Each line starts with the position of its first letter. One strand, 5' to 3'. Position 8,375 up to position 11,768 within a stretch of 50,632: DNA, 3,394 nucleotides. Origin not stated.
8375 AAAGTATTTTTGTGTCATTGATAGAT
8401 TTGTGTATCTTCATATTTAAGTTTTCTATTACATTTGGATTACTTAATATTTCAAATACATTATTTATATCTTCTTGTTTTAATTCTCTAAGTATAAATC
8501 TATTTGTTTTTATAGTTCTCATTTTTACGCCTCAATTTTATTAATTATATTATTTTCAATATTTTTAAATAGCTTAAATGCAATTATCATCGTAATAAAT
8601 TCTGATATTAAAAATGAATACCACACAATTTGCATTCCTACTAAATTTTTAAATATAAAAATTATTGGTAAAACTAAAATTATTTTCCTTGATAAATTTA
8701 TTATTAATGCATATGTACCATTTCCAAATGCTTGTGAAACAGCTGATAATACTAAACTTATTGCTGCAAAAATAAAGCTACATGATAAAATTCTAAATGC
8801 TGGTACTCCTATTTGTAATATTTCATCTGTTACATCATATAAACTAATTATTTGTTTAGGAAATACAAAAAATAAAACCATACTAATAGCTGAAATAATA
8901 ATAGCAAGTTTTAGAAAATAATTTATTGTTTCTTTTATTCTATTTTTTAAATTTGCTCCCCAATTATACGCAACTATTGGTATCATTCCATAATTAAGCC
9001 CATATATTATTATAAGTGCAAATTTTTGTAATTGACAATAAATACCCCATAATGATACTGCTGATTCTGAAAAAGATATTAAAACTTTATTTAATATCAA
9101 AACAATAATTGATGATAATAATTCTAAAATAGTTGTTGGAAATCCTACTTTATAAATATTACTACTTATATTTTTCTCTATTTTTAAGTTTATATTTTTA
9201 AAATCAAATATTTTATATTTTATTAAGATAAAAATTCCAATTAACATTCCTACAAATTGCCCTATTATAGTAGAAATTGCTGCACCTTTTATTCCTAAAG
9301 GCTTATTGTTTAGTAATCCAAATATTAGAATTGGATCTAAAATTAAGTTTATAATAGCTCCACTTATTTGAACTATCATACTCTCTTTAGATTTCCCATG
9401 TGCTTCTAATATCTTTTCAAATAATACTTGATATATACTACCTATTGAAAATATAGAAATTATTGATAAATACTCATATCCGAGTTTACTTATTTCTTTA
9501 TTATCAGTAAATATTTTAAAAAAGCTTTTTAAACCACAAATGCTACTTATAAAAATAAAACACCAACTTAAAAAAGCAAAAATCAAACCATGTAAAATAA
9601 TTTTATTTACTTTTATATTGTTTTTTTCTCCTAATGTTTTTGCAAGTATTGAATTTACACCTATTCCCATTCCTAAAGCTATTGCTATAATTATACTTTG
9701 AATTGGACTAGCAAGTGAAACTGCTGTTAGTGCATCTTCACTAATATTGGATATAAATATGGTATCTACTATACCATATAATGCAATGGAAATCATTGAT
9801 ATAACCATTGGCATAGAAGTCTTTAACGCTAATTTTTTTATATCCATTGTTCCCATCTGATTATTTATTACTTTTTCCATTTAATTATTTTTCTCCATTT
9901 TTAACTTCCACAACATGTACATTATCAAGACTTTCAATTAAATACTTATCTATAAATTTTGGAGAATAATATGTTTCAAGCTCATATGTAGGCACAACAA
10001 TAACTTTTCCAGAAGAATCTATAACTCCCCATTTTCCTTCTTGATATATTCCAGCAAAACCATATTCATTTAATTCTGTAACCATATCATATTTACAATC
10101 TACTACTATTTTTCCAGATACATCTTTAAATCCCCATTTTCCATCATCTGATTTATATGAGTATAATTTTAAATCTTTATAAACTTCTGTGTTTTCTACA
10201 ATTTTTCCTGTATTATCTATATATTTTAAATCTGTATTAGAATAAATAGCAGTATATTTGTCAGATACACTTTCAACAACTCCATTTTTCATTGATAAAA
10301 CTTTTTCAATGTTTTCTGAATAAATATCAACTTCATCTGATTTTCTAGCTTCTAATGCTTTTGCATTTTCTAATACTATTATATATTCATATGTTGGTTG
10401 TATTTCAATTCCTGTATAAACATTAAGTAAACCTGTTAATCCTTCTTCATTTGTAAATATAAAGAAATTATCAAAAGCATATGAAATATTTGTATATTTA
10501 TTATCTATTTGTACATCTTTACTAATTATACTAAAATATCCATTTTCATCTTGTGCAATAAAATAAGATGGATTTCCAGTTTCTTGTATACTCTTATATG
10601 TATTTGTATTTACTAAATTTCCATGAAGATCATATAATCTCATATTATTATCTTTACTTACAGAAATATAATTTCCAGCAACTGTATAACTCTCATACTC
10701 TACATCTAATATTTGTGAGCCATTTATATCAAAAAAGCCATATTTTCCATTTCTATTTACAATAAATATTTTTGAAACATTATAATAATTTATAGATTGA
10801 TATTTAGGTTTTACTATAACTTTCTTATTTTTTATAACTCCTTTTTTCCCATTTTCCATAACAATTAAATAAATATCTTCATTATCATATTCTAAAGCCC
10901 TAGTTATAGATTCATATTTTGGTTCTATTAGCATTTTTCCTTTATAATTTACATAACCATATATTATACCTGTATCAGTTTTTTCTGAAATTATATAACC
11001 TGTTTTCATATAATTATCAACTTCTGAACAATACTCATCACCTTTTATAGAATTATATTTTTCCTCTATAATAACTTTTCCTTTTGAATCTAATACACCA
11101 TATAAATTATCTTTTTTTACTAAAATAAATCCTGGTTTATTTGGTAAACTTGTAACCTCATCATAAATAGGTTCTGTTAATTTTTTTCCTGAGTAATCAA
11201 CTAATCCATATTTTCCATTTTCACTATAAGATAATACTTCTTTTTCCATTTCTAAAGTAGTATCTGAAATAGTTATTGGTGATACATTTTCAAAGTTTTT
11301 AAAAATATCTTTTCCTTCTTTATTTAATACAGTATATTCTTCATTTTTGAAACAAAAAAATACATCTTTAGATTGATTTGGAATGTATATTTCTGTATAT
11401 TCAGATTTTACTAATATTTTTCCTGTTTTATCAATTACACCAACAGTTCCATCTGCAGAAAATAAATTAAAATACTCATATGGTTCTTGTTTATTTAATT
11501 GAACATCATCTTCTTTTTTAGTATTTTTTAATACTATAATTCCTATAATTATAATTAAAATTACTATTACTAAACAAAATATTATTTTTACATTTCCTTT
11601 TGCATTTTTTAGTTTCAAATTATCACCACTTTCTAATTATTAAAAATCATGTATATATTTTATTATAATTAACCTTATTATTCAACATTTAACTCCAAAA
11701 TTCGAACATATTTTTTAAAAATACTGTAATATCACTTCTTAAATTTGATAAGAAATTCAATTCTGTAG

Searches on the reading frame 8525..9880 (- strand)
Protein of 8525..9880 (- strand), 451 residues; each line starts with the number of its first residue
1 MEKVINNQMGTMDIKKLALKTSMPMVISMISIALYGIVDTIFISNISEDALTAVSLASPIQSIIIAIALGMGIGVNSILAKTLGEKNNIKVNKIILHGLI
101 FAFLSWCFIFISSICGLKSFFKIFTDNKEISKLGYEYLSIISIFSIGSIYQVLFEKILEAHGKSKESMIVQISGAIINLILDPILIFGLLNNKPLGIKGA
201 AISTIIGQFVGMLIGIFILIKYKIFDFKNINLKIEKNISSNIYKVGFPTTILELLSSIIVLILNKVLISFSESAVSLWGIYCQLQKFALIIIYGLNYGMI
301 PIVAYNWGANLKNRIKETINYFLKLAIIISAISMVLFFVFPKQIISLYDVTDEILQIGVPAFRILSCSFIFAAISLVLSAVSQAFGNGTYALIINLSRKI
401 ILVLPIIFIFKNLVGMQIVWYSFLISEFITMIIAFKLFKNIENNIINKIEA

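Call 103: search_protein_families(library=pfam, proteins=[window:8525-9880:-], max_evalue=0.00001)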
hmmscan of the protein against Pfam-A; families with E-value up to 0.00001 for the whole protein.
window:8525-9880:- (451 aa): 1 family
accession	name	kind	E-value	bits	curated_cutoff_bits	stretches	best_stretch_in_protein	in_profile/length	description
PF01554.23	MatE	-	5e-47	160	24.9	2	24-184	1-161/161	MatE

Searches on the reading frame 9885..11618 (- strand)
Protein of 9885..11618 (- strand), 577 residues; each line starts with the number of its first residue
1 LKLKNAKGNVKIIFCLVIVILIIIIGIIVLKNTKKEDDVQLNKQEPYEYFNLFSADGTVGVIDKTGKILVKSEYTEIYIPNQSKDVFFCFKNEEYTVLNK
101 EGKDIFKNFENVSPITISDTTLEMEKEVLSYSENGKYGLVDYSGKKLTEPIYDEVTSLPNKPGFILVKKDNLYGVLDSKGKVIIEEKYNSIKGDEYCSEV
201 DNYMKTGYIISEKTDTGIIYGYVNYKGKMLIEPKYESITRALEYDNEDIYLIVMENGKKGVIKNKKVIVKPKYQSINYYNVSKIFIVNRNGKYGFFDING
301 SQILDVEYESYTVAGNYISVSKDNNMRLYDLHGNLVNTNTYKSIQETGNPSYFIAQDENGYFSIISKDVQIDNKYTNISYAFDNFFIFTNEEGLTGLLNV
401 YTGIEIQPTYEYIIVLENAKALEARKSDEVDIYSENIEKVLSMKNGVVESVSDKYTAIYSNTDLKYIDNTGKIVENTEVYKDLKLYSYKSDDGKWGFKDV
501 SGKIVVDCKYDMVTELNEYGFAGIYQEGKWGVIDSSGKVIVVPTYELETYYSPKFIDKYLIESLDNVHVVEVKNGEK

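Call 66: search_protein_families(library=pfam, proteins=[window:9885-11618:-], max_evalue=0.00001)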
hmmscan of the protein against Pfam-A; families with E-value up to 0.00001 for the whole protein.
window:9885-11618:- (577 aa): 1 family
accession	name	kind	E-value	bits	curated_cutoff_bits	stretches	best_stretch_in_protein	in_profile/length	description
PF14903.11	WG_beta_rep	-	1.1e-29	102.5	25.6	2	495-530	1-35/35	WG containing repeat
